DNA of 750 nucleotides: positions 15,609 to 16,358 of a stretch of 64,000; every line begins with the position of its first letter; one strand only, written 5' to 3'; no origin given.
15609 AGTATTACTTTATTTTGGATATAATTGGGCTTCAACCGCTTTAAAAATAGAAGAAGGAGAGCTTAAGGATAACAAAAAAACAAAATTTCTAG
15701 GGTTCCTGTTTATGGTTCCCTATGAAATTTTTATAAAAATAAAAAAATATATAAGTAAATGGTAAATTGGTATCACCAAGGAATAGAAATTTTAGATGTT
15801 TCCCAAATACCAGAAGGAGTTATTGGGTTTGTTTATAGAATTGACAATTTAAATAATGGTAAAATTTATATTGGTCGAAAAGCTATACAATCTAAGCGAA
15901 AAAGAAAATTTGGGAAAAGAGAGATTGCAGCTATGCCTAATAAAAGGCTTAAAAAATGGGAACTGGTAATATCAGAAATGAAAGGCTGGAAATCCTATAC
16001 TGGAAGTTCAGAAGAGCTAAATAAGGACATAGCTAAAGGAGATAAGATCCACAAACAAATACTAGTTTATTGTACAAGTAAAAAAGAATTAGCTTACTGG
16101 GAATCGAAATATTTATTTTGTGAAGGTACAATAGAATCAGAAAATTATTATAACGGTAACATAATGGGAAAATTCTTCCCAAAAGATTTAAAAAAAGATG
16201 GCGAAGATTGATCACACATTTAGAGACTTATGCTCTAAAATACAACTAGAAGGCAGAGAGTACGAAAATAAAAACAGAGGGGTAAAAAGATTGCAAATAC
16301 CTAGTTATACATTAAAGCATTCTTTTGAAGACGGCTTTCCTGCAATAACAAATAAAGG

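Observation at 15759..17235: GIY-YIG endonuclease ORF fused 5' to thymidylate synthase, an I-TevI/td-like association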

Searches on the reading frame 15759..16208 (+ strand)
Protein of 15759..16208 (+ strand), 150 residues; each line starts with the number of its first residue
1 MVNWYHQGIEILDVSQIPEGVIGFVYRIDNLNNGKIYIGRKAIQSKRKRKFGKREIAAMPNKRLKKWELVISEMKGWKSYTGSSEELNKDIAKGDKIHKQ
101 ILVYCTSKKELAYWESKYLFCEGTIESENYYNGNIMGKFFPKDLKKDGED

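Call 3: search_protein_families(library=pfam, proteins=[window:15759-16208:+], max_evalue=1)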
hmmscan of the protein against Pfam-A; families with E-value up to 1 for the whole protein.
window:15759-16208:+ (150 aa): 3 families
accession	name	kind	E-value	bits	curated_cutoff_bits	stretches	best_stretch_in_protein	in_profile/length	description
PF19835.5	SegE_GIY-YIG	-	1.3e-29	103.3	25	1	4-135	1-123/123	Putative endonuclease segE, GIY-YIG domain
PF01541.30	GIY-YIG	-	0.021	15.5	22.6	1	23-81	2-61/78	GIY-YIG catalytic domain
PF18277.6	AbrB_C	-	0.092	12.9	22.8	0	30-44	12-28/37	AbrB C-terminal domain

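Call 4: search_protein_families(library=phrogs, proteins=[window:15759-16208:+], max_evalue=0.01)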
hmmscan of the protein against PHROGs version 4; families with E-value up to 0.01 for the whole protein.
window:15759-16208:+ (150 aa): 4 families
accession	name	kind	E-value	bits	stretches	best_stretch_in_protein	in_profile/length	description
phrog_447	-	other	4e-34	118.6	1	2-149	8-146/148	NAD synthetase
phrog_7363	-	DNA, RNA and nucleotide metabolism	5.2e-09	36.9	1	19-142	16-129/356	homing endonuclease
phrog_314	-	DNA, RNA and nucleotide metabolism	1.7e-06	28.3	1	22-137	178-266/574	homing endonuclease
phrog_7168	-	DNA, RNA and nucleotide metabolism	0.0043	17.5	0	23-65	2-46/284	homing endonuclease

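Call 6: search_dna_similar(query=window:15759-16208:+, collection=phages, mode=protein, max_rows=60, max_evalue=0.001)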
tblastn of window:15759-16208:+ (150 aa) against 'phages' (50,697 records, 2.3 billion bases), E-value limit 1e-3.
Records with a match: 460; places in all: 460; records where one place covers at least 80% of the query: 444.
Best place of each record, by identity: >=99% 7; <60% 453.
By first word of the organism name: Synechococcus 339; Cyanophage 45; Prochlorococcus 22; Stenotrophomonas 16; Cellulophaga 7; Sinorhizobium 7; Marine 5; Flavobacterium 4; Methylophilales 4; Escherichia 2; and 8 more.
By host as written in the record: - 176; Synechococcus 99; Synechococcus sp. WH7803 26; Synechococcus sp. 22; Synechococcus sp. WH8102 15; Synechococcus sp. WH 7803 14; Stenotrophomonas maltophilia 12; Synechococcus sp. MW02 10; and 41 more.
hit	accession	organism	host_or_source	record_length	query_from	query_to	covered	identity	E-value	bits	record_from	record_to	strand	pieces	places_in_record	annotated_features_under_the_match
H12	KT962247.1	Cellulophaga phage phi17:2_18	Cellulophaga baltica #18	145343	1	150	100%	100.0%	2e-95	306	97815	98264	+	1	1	NAD synthetase | thymidylate synthase | hypothetical protein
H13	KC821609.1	Cellulophaga phage phi17:2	Cellulophaga baltica #17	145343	1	150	100%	100.0%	2e-95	306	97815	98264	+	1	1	NAD synthetase | thymidylate synthase | hypothetical protein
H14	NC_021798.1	Cellulophaga phage phi17:2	Cellulophaga baltica #17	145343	1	150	100%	100.0%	2e-95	306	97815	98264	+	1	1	NAD synthetase | thymidylate synthase | hypothetical protein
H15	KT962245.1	Cellulophaga phage phi4:1_13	Cellulophaga baltica #13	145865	1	150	100%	100.0%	2e-95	306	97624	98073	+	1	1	NAD synthetase | thymidylate synthase | hypothetical protein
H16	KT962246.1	Cellulophaga phage phi4:1_18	Cellulophaga baltica #18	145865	1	150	100%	100.0%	2e-95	306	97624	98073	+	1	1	NAD synthetase | thymidylate synthase | hypothetical protein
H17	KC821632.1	Cellulophaga phage phi4:1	Cellulophaga baltica #4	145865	1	150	100%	100.0%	2e-95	306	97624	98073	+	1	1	NAD synthetase | thymidylate synthase | hypothetical protein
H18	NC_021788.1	Cellulophaga phage phi4:1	Cellulophaga baltica #4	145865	1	150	100%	100.0%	2e-95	306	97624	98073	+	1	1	NAD synthetase | thymidylate synthase | hypothetical protein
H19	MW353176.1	Flavobacterium phage vB_FspM_immuto_3-5A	Flavobacterium sp. LMO8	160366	4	144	94%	37.5%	2e-22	97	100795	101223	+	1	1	NAD synthetase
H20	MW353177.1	Flavobacterium phage vB_FspM_immuto_13-6C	Flavobacterium sp. LMO8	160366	4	144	94%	37.5%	2e-22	97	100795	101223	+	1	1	NAD synthetase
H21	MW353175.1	Flavobacterium phage vB_FspM_immuto_2-6A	Flavobacterium sp. LMO8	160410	4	144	94%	37.5%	2e-22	97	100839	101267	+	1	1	NAD synthetase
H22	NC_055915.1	Flavobacterium phage vB_FspM_immuto_2-6A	Flavobacterium sp. LMO8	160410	4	144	94%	37.5%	2e-22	97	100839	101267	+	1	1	NAD synthetase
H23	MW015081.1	Synechococcus phage S-SRM01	Synechococcus sp. KCZYC6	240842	1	140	93%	37.8%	1e-17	84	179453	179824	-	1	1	NAD synthetase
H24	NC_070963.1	Synechococcus phage S-SRM01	Synechococcus sp. KCZYC6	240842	1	140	93%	37.8%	1e-17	84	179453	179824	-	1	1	homing endonuclease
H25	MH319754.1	Marine virus AG-345-L05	single cell amplified by WGA-X; seawater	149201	4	150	98%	34.8%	7e-16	79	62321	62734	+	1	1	record has no annotation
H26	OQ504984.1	Synechococcus phage S-8S56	Parasynechococcus marenigrum WH 8102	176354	4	143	93%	35.1%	3e-13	71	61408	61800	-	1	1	NAD synthetase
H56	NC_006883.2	Prochlorococcus phage P-SSM2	Prochlorococcus sp. NATL1A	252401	4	143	93%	33.1%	5e-13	71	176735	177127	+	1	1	NAD synthetase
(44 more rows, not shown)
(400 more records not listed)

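Call 7: search_solved_structures(query=window:15759-16208:+, max_evalue=10, show_alignments=3)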
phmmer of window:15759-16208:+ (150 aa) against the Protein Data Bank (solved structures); distinct sequences matched with E-value up to 10: 3.
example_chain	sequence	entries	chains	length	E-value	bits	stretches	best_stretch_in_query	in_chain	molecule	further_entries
7pu4_A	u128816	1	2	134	0.73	12.8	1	124-146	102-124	Ribose ABC transporter, periplasmic ribose-binding protein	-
5zb1_A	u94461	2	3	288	1.2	12.1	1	85-116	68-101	ORF57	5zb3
2fn8_A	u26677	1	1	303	1.4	11.8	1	124-146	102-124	ribose ABC transporter, periplasmic ribose-binding protein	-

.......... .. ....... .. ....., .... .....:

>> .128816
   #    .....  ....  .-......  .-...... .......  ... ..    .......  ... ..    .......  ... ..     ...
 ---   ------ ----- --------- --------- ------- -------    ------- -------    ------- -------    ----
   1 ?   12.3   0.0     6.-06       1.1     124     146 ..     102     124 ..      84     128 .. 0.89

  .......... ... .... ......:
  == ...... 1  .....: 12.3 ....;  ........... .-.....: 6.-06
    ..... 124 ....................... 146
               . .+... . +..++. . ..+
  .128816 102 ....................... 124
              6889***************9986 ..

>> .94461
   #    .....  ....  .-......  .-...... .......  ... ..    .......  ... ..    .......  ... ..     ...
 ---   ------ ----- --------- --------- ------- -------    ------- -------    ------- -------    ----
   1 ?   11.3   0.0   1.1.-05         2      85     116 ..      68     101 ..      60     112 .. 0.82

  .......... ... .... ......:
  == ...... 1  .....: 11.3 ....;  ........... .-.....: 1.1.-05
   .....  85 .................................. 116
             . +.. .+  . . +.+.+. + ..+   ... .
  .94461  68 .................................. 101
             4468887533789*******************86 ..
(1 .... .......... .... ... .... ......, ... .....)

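Call 8: search_protein_families(library=ncbifam, proteins=[window:15759-16208:+], max_evalue=1)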
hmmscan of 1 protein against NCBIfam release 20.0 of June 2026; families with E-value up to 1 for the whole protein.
window:15759-16208:+ (150 aa): 0 families

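Call 11: get_annotated_region(hit=H22, flank=5000)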
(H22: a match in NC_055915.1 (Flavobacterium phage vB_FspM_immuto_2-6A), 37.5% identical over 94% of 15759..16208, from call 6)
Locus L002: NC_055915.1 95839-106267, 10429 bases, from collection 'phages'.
description: Flavobacterium phage vB_FspM_immuto_2-6A, complete genome.
organism: Flavobacterium phage vB_FspM_immuto_2-6A (NCBI taxid 2801477)
taxonomy: Viruses; Duplodnaviria; Heunggongvirae; Uroviricota; Caudoviricetes; Immutovirus; Immutovirus immuto
host: Flavobacterium sp. LMO8; source: Baltic Sea mesocosm; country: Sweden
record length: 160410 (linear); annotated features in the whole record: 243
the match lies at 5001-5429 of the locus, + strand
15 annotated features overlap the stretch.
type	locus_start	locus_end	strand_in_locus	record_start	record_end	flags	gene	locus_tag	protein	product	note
CDS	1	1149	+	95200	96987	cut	-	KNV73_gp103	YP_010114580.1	tail spike protein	-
CDS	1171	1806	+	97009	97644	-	-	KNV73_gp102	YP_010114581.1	hypothetical protein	-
CDS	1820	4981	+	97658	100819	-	-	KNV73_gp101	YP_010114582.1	tail spike protein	-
CDS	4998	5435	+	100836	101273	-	-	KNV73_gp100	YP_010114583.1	NAD synthetase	-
CDS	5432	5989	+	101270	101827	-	-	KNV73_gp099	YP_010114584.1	hypothetical protein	-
CDS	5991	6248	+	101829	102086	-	-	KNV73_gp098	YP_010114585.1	hypothetical protein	-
CDS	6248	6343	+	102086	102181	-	-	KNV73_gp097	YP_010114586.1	hypothetical protein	-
CDS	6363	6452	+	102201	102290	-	-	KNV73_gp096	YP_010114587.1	hypothetical protein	-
CDS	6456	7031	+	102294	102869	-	-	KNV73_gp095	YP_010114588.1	hypothetical protein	-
CDS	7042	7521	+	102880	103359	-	-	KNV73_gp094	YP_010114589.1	hypothetical protein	-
CDS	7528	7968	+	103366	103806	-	-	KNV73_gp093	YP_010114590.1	hypothetical protein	-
CDS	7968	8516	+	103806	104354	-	-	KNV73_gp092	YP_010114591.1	hypothetical protein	-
CDS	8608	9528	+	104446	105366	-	-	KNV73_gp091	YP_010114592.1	DNA primase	DNA primase, DnaG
CDS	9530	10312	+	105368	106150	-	-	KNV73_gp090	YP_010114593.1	exonuclease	-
CDS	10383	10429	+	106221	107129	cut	-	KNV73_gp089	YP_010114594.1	hypothetical protein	-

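Call 12: get_annotated_region(hit=H56, flank=4000)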
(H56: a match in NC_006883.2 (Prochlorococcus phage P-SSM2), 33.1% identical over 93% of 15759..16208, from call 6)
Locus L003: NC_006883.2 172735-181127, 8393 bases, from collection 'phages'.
description: Prochlorococcus phage P-SSM2, complete genome.
organism: Prochlorococcus phage P-SSM2 (NCBI taxid 268746)
taxonomy: Viruses; Duplodnaviria; Heunggongvirae; Uroviricota; Caudoviricetes; Kyanoviridae; Salacisavirus; Salacisavirus pssm2
host: Prochlorococcus sp. NATL1A; source: -; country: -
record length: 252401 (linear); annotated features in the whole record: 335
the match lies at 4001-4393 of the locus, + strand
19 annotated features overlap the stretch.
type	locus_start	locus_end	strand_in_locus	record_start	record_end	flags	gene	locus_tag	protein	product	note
CDS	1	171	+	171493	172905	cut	-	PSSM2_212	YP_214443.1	hypothetical protein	T4-GC: 207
CDS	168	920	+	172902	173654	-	-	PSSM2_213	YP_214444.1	hypothetical protein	T4-GC: 208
CDS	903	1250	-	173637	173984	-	-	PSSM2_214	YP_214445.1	L-shaped tail fiber protein assembly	T4-GC: 209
CDS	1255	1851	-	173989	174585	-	-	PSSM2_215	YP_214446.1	hypothetical protein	T4-GC: 210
CDS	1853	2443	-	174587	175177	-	-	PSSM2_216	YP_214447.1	L-shaped tail fiber protein assembly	T4-GC: 211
CDS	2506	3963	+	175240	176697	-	-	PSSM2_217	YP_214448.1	tryptophan halogenase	T4-GC: 212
CDS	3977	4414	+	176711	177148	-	-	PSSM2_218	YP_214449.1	NAD synthetase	T4-GC: 213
CDS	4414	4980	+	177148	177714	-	-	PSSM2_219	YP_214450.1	2OG-Fe(II) oxygenase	T4-GC: 155; contains PF05721 domain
CDS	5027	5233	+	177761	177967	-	-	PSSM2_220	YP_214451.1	hypothetical protein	T4-GC: 215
CDS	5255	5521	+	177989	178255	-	-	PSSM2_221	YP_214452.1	hypothetical protein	T4-GC: 216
CDS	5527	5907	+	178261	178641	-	-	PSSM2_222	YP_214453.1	hypothetical protein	T4-GC: 217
CDS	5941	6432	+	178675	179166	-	-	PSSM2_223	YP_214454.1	hypothetical protein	T4-GC: 218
CDS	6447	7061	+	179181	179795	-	-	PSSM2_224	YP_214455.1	hypothetical protein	T4-GC: 219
CDS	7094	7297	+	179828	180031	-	-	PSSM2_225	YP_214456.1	hypothetical protein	T4-GC: 220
CDS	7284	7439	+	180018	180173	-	-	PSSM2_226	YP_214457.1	hypothetical protein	T4-GC: 221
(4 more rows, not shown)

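Call 13: get_annotated_region(hit=H24, flank=4000)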
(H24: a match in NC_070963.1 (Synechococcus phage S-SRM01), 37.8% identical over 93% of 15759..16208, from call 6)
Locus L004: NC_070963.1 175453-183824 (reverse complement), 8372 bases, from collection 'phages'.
description: Synechococcus phage S-SRM01, complete genome.
organism: Synechococcus phage S-SRM01 (NCBI taxid 2781608)
taxonomy: Viruses; Duplodnaviria; Heunggongvirae; Uroviricota; Caudoviricetes; Kyanoviridae; Serangoonvirus; Serangoonvirus essarone
host: Synechococcus sp. KCZYC6; source: Serangoon Reservoir; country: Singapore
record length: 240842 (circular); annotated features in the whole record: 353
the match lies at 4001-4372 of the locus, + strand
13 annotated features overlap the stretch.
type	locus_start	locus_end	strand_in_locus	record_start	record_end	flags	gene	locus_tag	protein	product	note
CDS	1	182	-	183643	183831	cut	-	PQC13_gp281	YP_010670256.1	histone H1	-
CDS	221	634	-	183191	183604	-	-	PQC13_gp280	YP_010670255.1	hypothetical protein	-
CDS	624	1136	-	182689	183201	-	-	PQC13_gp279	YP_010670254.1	hypothetical protein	-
CDS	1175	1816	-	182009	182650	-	-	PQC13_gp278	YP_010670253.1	hypothetical protein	gp214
CDS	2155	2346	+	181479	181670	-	-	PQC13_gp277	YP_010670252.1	hypothetical protein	-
CDS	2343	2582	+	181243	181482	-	-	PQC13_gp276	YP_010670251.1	hypothetical protein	-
CDS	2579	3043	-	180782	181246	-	-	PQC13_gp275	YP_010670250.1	endolysin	-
CDS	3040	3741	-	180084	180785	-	-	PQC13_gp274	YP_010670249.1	endolysin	-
CDS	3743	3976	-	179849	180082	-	-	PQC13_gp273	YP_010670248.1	hypothetical protein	-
CDS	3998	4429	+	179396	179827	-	-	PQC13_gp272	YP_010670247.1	homing endonuclease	-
CDS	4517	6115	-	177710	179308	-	-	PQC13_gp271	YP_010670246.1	hypothetical protein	-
CDS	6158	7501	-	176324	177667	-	-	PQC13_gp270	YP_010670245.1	hypothetical protein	-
CDS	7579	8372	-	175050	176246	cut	-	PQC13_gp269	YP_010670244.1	hypothetical protein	-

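Call 14: find_homologous_proteins(query=window:15759-16208:+, max_evalue=0.001)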
Query window:15759-16208:+ (150 aa): 17 proteins with E <= 0.001 among 34 candidates.
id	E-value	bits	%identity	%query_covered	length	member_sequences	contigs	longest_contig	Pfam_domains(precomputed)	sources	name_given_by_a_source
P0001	7.0e-95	333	99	100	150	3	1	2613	PF19835.7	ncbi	-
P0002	1.0e-74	267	86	100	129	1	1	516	PF19835.7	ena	-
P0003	1.3e-57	212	66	95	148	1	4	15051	PF19835.7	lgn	-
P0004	8.1e-40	154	55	95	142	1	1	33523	PF19835.7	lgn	-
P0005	2.6e-37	146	54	93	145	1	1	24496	PF19835.7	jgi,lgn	jgi:hypothetical protein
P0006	5.0e-36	142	50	91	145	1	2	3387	PF19835.7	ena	-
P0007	3.0e-33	133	52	91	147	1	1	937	PF19835.7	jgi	jgi:predicted GIY-YIG superfamily endonuclease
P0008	3.5e-33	132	52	87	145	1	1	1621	PF19835.7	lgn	-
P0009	9.5e-33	131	49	97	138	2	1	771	PF19835.7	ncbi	-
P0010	2.8e-31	126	47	94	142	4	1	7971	PF19835.7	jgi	-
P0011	6.4e-31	125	44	96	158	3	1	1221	PF19835.7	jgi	-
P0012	1.6e-30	124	44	96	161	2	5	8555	PF19835.7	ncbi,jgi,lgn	jgi:hypothetical protein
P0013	3.9e-22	97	42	95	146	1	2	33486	PF19835.7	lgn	-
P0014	1.3e-18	85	43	93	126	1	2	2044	PF19835.7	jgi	-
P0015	2.0e-18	85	42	93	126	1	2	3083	PF19835.7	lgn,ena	-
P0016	1.1e-14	72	35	96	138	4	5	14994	PF19835.7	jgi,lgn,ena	-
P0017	5.4e-14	70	34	96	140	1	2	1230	PF19835.7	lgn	-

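Call 16: find_encoding_contigs(protein=P0003, flank=8000, max_places=3)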
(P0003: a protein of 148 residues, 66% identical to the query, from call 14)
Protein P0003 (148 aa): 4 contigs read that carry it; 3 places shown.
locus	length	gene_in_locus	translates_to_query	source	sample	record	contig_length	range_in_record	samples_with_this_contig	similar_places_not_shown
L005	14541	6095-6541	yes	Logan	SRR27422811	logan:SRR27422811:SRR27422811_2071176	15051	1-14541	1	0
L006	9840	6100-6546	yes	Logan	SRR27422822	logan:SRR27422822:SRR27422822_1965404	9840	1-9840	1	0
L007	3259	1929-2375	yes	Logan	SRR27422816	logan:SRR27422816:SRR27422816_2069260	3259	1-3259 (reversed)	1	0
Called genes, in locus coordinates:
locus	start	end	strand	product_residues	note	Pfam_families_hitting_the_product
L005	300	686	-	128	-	-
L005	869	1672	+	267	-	-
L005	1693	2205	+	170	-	-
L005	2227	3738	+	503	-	PF00270:DEAD, PF04851:ResIII, PF18766:SWI2_SNF2, PF00271:Helicase_C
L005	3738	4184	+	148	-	-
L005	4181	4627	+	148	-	-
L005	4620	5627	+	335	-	PF00154:RecA_N, PF08423:Rad51 (weak), PF13481:AAA_25 (faint), PF03796:DnaB_C (faint), PF06745:ATPase (weak), PF21096:RecA_C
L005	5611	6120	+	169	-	-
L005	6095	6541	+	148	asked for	PF19835:SegE_GIY-YIG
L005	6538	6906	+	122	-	PF18909:dGTP_diPhyd_N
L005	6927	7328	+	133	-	-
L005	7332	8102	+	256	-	-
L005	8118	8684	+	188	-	-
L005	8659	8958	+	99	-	-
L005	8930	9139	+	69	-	-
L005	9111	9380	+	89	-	-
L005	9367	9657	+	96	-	PF00166:Cpn10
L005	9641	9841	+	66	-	-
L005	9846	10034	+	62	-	-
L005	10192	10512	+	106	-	PF24591:Phage_YunG-like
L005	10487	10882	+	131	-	PF10686:YAcAr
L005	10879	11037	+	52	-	-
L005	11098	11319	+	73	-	-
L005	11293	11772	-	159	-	-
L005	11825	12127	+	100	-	-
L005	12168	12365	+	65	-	-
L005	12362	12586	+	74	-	-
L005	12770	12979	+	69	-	-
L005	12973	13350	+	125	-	-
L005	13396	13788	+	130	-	-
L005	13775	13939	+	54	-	-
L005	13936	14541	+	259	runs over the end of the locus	PF25187:Acb3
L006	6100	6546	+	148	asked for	PF19835:SegE_GIY-YIG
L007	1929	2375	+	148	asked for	PF19835:SegE_GIY-YIG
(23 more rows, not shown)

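Call 17: find_encoding_contigs(protein=P0004, flank=8000, max_places=2)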
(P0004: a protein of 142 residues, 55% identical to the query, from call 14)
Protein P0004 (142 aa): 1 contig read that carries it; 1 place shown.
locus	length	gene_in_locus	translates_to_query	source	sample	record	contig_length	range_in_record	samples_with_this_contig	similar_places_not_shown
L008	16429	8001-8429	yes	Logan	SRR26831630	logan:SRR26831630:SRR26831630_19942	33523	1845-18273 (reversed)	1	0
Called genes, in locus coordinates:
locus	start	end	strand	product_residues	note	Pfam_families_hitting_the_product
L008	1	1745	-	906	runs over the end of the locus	-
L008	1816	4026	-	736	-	-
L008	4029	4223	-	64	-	-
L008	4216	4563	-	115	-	-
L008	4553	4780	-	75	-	-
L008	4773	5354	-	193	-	PF07610:DUF1573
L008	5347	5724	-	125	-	-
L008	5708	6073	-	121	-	-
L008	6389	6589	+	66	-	-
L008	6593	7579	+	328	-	PF00154:RecA_N, PF06745:ATPase, PF08423:Rad51, PF21096:RecA_C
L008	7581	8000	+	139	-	PF00075:RNase_H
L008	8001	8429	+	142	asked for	PF19835:SegE_GIY-YIG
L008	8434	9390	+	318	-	-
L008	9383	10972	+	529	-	PF00118:Cpn60_TCP1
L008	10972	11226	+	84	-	-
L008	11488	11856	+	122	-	-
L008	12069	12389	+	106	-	-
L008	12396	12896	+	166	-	-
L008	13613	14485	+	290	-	PF08401:ArdcN, PF18818:MPTase-PolyVal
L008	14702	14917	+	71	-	-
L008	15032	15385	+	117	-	-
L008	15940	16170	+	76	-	-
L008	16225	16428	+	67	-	-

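Call 18: find_encoding_contigs(protein=P0005, flank=8000, max_places=2)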
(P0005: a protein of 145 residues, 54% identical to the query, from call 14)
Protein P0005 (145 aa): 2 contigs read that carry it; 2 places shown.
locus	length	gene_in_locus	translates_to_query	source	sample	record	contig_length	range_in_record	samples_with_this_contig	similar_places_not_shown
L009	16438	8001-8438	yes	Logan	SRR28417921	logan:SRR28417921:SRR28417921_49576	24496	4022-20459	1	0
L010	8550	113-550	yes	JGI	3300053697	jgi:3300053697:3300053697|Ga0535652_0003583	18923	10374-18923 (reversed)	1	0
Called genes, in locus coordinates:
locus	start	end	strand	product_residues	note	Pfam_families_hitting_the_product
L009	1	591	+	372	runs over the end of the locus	PF03796:DnaB_C (faint)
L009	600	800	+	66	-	-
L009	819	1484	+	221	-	-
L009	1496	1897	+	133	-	-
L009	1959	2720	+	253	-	-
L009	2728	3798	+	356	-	-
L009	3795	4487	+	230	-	-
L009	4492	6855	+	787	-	PF13589:HATPase_c_3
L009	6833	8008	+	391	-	PF26926:Phage_T4_rIIB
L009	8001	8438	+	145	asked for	PF19835:SegE_GIY-YIG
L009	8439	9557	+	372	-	-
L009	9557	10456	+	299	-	PF21448:DNMK (faint)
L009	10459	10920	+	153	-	-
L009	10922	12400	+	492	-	PF00580:UvrD-helicase, PF04851:ResIII (weak), PF13245:AAA_19, PF01443:Viral_helicase1 (faint), PF13361:UvrD_C, PF13538:UvrD_C_2 (weak)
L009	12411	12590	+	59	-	-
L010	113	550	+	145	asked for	PF19835:SegE_GIY-YIG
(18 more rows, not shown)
